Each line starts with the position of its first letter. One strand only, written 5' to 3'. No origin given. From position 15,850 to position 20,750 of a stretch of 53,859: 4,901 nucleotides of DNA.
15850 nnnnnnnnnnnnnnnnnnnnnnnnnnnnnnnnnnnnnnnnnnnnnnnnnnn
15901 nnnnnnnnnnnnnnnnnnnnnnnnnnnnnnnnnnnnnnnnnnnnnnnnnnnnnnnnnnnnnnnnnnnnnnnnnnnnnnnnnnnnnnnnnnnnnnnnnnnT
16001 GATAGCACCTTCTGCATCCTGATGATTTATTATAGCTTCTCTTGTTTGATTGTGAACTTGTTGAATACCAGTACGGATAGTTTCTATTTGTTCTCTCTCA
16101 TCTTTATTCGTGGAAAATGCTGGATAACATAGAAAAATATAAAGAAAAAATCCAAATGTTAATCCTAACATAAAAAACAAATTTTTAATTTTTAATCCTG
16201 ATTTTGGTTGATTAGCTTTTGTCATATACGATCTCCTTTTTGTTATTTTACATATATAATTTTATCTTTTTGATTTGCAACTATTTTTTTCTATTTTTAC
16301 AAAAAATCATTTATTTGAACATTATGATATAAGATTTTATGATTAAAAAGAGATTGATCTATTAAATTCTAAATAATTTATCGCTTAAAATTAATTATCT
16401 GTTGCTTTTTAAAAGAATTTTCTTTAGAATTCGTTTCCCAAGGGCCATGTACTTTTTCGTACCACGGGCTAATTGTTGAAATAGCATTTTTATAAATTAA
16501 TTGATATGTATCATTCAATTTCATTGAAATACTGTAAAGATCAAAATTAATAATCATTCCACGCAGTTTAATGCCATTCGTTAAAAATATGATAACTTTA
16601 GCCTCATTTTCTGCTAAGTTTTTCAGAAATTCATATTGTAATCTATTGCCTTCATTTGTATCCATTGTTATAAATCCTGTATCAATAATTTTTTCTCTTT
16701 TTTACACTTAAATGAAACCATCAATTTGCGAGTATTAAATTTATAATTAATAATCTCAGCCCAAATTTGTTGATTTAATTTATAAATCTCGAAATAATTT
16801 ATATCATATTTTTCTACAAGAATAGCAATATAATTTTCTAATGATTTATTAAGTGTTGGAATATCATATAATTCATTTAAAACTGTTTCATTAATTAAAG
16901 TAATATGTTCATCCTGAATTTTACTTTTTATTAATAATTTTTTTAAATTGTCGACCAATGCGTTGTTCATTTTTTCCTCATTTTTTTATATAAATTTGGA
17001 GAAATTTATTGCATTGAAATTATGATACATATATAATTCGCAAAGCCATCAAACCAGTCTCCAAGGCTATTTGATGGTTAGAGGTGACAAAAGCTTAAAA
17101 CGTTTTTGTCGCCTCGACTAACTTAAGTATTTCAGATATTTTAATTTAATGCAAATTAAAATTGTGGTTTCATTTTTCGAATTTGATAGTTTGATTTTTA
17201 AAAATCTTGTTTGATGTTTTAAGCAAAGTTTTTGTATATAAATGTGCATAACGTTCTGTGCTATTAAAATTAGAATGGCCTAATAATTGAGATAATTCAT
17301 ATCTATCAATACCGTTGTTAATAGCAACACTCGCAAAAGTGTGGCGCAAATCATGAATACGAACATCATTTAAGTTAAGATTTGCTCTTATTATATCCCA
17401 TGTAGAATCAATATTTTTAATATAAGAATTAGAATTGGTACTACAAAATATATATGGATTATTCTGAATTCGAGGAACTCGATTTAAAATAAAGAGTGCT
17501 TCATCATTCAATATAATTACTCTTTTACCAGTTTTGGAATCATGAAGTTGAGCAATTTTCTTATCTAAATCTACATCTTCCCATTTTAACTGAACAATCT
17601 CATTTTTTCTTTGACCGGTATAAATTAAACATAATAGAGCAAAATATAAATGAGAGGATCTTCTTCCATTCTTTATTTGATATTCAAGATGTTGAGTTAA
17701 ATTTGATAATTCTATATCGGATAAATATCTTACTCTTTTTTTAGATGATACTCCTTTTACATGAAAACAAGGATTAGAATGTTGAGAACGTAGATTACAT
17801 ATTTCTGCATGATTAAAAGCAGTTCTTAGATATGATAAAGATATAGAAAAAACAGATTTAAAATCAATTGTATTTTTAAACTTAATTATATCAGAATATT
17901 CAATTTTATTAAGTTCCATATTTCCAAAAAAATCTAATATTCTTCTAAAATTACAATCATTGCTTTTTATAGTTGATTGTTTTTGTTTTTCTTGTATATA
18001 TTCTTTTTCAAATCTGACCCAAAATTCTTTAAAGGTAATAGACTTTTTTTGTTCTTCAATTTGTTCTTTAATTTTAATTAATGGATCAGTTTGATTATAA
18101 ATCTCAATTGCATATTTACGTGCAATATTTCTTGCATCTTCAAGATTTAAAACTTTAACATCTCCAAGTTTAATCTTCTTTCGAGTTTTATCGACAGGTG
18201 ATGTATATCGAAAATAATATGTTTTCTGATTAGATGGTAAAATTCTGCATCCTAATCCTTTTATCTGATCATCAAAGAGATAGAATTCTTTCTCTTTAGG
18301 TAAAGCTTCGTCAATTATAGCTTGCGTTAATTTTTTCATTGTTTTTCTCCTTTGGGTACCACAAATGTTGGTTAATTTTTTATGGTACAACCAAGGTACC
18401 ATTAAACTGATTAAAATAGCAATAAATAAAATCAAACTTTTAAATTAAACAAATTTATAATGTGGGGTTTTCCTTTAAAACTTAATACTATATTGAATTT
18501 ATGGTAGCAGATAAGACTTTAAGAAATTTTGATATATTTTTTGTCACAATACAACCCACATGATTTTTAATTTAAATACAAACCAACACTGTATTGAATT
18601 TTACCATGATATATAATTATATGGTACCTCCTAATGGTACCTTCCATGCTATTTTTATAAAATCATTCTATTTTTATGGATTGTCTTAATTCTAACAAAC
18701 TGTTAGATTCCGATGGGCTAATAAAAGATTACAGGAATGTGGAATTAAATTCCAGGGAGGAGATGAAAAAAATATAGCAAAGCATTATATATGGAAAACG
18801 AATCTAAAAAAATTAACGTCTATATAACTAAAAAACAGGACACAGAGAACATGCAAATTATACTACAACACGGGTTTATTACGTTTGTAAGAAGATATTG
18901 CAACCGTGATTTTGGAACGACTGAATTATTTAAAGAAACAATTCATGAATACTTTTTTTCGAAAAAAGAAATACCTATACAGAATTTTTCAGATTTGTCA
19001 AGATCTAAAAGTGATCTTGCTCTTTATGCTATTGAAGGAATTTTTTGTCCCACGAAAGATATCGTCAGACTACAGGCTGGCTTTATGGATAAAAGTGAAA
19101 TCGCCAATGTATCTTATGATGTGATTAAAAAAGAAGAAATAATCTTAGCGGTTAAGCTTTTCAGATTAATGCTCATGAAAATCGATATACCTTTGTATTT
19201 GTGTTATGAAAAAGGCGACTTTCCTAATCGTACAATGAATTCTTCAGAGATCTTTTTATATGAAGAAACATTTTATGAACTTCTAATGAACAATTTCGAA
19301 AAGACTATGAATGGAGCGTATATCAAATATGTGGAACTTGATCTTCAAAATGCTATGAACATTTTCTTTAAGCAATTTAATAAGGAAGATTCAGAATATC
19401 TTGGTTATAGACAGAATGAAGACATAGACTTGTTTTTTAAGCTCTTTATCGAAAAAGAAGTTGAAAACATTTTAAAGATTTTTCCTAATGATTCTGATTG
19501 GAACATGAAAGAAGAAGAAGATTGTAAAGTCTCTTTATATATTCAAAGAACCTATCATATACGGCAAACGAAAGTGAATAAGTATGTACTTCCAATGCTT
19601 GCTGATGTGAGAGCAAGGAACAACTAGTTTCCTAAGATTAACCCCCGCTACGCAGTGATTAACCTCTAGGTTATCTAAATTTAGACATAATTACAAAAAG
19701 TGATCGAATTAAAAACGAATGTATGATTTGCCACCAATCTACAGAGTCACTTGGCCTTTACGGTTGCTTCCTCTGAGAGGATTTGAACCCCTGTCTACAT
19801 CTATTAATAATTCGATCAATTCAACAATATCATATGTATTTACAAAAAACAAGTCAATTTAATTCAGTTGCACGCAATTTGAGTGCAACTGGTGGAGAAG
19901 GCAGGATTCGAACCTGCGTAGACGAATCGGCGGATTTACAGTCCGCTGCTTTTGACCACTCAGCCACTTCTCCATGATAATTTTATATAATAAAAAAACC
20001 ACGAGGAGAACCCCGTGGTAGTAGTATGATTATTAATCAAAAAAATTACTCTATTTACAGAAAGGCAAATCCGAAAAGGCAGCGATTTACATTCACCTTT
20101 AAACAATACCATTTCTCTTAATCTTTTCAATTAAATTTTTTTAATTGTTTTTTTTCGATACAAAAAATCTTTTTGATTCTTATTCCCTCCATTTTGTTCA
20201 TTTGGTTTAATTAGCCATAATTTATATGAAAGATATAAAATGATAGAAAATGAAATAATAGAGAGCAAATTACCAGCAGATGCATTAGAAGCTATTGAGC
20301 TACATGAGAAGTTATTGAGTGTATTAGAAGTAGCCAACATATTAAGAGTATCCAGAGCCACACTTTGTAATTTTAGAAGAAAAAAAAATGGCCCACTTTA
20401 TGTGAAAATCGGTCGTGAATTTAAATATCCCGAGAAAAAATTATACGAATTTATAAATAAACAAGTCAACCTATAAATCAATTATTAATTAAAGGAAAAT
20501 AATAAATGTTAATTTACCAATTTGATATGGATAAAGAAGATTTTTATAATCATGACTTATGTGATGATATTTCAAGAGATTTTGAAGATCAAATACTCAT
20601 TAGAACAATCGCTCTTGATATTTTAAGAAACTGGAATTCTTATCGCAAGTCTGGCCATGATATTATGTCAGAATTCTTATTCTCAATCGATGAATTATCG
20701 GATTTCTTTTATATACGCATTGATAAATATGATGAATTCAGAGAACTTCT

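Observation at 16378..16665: Phage-encoded Hfq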

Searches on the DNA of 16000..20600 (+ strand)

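Call 39: search_rna_families(source=window, start=16000, end=20600, threshold=evalue, max_evalue=1)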
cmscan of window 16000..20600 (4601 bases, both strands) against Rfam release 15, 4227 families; matches with E-value up to 1: 3.
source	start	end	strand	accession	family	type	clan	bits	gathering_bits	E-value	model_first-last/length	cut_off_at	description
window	19893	19973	-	RF00005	tRNA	Gene; tRNA;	CL00001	68.1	29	7.4e-14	1-71/71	no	tRNA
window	16947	17023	+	RF02544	mt-tmRNA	Gene;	CL00001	23.6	65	0.97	1-77/77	no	Mitochondrion-encoded tmRNA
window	19893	19930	+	RF04351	Plastid-psbl-rps4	Cis-reg;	-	20.6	68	0.74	1-53/53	no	Plastid-psbl-rps4 3UTR RNA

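Call 95: search_dna_similar(query=window:19700-20240:+, collection=phages, mode=distant, max_rows=12, max_evalue=0.001)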
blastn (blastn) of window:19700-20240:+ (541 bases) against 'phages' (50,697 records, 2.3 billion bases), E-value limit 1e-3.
Records with a match: 111; places in all: 111; records where one place covers at least 80% of the query: 0.
Best place of each record, by identity: 90-95% 1; 80-90% 43; 60-80% 67.
By first word of the organism name: Pseudomonas 39; Mycobacterium 34; Klebsiella 5; Serratia 5; Synechococcus 4; Bacteriophage 2; Staphylococcus 2; Ralstonia 2; Stenotrophomonas 2; Burkholderia 2; and 10 more.
By host as written in the record: Pseudomonas aeruginosa 18; Mycobacterium smegmatis mc2 155 15; - 10; Mycobacterium smegmatis mc#155 7; Klebsiella pneumoniae 6; Pseudomonas sp. 5; Mycobacterium tuberculosis; Mycobacterium smegmatis 5; Pseudomonas aeruginosa PAK 4; and 29 more.
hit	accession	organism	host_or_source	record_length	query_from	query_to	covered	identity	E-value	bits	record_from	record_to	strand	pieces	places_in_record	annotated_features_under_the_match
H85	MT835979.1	Bacteriophage sp.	human fecal samples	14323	191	283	17%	81.3%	1e-14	87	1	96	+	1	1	record has no annotation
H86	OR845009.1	Staphylococcus phage SA 1306 Kay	Staphylococcus aureus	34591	191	292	19%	71.6%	3e-4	52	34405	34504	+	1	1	record has no annotation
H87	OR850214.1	Staphylococcus phage SA 1298 Kay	Staphylococcus aureus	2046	191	292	19%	71.6%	3e-4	52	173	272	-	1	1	record has no annotation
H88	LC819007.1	Ralstonia phage FLC4-3B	Ralstonia pseudosolanacearum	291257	184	274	17%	75.8%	2e-7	64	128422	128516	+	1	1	tRNA-Tyr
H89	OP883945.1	Stenotrophomonas phage CM1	Stenotrophomonas maltophilia SRM01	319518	188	277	17%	76.1%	6e-7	61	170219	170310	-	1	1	record has no annotation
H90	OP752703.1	Stenotrophomonas phage RAS14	Stenotrophomonas maltophilia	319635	188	277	17%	76.1%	6e-7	61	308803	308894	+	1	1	tRNA-Tyr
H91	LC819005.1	Ralstonia phage FLC1-1B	Ralstonia pseudosolanacearum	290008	185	274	17%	75.5%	6e-7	62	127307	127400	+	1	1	tRNA-Tyr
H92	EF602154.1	Burkholderia phage BcepNY3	Burkholderia cenocepacia HI2424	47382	191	274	16%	79.3%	4e-9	69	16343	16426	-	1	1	tRNA-Tyr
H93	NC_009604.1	Burkholderia phage BcepNY3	Burkholderia cenocepacia HI2424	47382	191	274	16%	79.3%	4e-9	69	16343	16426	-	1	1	tRNA-Tyr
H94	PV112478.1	Klebsiella phage LPKP23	Klebsiella pneumoniae LKP303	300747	188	274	16%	75.9%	2e-7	64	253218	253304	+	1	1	tRNA-Tyr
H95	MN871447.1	Serratia phage KpLz_1_41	Klebsiella pneumoniae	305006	188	274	16%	75.9%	2e-7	64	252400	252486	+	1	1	record has no annotation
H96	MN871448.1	Serratia phage KpSz_1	Klebsiella pneumoniae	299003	188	274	16%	75.9%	2e-7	64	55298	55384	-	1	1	record has no annotation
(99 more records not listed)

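Call 113: build_rna_model(alignment_id=A5, structure=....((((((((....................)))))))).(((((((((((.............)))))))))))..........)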
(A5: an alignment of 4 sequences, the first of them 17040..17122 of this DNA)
Model R1 built from alignment A5 (4 sequences, 86 columns); structure: as given.
model positions 84; base pairs 19; branch points 1; effective number of sequences 2.32; information 0.676 bits per position. Calibrated on 0.2 Mb of random sequence (short: E-values are rough).
structure used (alignment columns):
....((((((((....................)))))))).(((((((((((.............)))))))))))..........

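Call 114: search_with_rna_model(model_id=R1, sources=[window, L001, L002, L005, L006, L008, L016, L018, L019, L020, L021, L023, L024, L025, L026, L028, L030], max_evalue=1)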
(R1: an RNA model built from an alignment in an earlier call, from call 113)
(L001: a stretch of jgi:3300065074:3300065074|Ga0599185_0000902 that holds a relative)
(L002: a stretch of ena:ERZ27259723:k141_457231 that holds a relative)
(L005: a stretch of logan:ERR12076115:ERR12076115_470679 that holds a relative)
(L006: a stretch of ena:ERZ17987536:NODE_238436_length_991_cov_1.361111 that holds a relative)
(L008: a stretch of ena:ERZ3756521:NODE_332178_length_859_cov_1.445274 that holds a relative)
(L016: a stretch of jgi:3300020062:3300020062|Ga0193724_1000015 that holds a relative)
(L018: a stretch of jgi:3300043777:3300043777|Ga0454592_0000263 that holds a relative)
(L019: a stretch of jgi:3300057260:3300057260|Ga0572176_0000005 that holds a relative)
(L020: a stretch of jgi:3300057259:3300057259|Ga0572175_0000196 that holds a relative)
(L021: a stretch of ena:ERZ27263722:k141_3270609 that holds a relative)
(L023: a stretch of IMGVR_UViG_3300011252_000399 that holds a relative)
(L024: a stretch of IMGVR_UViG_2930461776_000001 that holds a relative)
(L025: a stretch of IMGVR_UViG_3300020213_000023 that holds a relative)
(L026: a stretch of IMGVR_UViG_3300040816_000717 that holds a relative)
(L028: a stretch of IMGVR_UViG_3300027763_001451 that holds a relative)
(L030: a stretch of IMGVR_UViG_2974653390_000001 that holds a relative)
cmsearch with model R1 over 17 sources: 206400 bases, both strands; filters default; matches with E-value up to 1: 10.
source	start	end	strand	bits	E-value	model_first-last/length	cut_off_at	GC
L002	1274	1357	-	93.1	7.2e-25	1-84/84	no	0.39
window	17040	17124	+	91.9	1.7e-24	1-84/84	no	0.42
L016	7370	7451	+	85.8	1.1e-22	1-84/84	no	0.45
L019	14111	14192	+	81.4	2e-21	1-84/84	no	0.45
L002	1283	1317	+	17.4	0.015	42-75/84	no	0.37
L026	4859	4909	-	17.3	0.015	1-84/84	no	0.41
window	17081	17115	-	12.8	0.34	42-75/84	no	0.43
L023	1678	1745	-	12.4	0.44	1-84/84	no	0.6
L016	7322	7413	-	11.9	0.61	1-84/84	no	0.32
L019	14150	14183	-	11.8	0.65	42-75/84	no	0.5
